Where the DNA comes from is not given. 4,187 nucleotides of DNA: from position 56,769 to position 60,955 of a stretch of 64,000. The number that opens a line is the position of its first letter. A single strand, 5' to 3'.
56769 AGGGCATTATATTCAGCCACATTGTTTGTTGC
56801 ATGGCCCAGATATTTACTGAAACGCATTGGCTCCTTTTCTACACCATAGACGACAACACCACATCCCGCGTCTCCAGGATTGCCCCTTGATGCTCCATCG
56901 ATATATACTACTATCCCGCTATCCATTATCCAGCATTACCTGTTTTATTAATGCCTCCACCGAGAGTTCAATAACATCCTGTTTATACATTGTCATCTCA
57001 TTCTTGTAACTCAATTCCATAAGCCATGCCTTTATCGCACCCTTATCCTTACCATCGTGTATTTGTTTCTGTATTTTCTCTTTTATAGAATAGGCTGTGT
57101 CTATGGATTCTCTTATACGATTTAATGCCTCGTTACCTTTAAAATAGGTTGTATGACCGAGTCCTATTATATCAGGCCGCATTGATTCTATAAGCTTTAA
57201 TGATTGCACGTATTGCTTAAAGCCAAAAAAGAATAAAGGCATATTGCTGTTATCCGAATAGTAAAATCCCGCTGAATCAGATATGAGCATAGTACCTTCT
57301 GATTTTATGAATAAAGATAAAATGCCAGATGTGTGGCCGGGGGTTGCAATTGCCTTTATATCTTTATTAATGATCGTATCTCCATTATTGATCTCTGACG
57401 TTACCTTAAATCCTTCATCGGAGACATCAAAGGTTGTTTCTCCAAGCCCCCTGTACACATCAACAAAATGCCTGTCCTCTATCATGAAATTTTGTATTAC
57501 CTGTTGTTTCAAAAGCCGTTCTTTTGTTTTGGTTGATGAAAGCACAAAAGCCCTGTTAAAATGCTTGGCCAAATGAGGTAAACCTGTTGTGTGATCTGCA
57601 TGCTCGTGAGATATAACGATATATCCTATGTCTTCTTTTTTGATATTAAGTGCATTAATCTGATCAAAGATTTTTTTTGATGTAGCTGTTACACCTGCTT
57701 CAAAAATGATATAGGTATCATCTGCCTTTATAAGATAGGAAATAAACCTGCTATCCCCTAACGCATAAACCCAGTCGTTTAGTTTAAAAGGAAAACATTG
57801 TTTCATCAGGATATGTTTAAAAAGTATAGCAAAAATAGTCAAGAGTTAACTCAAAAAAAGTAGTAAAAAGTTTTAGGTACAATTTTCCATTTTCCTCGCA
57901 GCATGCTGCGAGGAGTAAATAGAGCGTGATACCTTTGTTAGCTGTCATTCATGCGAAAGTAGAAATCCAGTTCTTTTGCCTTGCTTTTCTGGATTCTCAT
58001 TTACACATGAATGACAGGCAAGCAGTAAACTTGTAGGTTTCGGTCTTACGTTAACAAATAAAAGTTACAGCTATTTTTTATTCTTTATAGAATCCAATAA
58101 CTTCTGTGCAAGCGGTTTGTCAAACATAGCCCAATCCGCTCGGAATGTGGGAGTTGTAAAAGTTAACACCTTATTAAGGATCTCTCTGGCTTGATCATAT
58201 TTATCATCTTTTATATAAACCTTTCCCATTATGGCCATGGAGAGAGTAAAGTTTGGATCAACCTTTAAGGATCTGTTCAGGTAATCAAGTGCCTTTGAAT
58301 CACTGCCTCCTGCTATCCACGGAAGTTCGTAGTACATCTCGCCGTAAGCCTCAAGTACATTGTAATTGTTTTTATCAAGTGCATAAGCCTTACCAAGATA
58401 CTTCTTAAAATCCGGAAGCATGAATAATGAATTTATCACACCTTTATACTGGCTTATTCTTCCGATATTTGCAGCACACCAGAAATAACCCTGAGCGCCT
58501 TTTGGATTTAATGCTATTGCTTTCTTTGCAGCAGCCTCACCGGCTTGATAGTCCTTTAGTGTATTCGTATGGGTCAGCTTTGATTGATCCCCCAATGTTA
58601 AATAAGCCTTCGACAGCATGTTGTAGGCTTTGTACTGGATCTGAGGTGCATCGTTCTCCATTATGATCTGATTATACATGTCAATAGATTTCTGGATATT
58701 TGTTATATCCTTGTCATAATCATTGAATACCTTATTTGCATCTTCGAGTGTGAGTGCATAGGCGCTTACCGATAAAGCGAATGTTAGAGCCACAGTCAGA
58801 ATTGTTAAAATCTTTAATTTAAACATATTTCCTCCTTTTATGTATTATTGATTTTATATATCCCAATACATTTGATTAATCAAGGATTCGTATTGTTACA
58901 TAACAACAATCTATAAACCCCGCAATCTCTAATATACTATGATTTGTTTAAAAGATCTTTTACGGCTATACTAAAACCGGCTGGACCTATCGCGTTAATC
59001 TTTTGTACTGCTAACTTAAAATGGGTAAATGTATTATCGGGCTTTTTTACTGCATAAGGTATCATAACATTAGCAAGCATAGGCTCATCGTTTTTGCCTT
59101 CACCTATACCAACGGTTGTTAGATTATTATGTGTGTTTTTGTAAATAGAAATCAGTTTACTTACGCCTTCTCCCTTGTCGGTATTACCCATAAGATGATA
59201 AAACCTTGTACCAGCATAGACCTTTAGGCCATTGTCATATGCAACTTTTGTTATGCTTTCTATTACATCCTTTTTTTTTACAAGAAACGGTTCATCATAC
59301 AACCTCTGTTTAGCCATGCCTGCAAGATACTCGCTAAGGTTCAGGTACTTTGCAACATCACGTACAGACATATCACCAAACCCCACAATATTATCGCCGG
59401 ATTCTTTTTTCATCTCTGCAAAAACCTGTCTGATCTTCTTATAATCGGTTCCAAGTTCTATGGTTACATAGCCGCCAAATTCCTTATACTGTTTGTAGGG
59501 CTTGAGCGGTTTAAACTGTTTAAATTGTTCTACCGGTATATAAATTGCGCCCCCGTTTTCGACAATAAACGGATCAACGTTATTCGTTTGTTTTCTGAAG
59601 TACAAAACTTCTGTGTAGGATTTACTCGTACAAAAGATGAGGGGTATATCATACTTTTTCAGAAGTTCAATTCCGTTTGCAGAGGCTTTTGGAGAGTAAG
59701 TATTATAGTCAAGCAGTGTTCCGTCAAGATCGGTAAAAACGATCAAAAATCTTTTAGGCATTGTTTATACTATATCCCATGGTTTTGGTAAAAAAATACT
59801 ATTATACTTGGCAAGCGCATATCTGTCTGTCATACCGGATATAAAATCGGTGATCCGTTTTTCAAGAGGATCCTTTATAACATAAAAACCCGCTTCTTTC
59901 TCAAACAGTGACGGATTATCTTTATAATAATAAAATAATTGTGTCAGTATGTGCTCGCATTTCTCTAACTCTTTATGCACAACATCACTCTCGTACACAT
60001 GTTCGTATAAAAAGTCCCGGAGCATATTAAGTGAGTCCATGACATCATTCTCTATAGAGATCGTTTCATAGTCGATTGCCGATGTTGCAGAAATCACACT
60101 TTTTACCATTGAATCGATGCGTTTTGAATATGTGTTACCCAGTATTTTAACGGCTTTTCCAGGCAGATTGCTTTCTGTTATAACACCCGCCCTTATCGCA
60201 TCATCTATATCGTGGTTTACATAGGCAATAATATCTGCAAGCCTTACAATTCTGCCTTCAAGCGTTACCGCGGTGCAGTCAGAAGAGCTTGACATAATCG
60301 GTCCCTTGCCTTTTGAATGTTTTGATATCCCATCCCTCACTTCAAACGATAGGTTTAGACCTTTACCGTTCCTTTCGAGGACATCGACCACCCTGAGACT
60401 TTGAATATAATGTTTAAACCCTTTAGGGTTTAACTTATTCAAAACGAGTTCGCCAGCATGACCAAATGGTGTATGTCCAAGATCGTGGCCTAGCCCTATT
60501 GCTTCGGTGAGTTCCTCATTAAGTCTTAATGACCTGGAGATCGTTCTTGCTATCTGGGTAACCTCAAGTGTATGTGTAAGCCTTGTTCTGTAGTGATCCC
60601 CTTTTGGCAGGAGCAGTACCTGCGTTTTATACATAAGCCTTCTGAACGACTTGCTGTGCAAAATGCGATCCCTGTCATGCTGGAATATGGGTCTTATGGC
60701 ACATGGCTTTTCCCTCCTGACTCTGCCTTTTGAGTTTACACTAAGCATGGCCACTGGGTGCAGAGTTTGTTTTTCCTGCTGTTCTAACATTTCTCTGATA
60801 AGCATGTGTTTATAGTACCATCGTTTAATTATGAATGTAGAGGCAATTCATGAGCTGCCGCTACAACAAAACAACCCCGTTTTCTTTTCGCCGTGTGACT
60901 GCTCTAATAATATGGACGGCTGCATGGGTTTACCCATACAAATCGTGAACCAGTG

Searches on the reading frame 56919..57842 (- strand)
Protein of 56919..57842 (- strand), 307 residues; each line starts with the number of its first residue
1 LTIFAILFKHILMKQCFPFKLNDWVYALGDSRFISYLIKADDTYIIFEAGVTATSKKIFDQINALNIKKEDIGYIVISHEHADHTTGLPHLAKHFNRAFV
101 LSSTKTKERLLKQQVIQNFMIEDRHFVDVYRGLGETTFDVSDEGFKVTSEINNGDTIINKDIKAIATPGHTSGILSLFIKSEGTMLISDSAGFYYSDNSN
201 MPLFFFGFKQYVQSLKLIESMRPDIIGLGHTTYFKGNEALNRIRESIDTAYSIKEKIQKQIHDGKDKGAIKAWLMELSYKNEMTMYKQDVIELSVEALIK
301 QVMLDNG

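Call 39: search_protein_families(library=pfam, proteins=[window:56919-57842:-], max_evalue=0.00001)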
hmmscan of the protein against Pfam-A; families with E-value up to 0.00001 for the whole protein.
window:56919-57842:- (307 aa): 3 families
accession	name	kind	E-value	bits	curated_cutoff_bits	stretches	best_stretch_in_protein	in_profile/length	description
PF00753.33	Lactamase_B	-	5.7e-16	59.5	22.7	1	35-230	8-196/196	Metallo-beta-lactamase superfamily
PF12706.13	Lactamase_B_2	-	1.7e-07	31.5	27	1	68-148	25-106/200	Beta-lactamase superfamily domain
PF19583.5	ODP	-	3.5e-07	30.7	27.2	1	35-245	5-179/194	ODP family beta lactamase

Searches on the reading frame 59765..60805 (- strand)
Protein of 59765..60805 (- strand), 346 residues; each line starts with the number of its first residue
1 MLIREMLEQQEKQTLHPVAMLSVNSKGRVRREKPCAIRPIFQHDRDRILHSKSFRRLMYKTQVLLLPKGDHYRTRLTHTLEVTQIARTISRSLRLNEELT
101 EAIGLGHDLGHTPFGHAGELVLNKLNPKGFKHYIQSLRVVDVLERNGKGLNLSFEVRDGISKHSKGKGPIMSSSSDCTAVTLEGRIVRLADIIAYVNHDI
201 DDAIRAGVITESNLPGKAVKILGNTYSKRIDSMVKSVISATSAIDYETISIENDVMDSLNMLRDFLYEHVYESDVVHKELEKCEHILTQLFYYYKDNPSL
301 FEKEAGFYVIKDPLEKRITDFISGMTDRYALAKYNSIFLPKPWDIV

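Call 39: search_protein_families(library=pfam, proteins=[window:59765-60805:-], max_evalue=0.00001)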
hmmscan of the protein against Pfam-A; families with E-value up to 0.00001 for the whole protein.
window:59765-60805:- (346 aa): 2 families
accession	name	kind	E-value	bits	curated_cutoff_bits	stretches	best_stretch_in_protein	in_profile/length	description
PF13286.11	HD_assoc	-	1.5e-15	57.9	22.2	1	251-335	3-90/91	Phosphohydrolase-associated domain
PF01966.28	HD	-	5.6e-14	52.9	22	1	75-194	1-114/116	HD domain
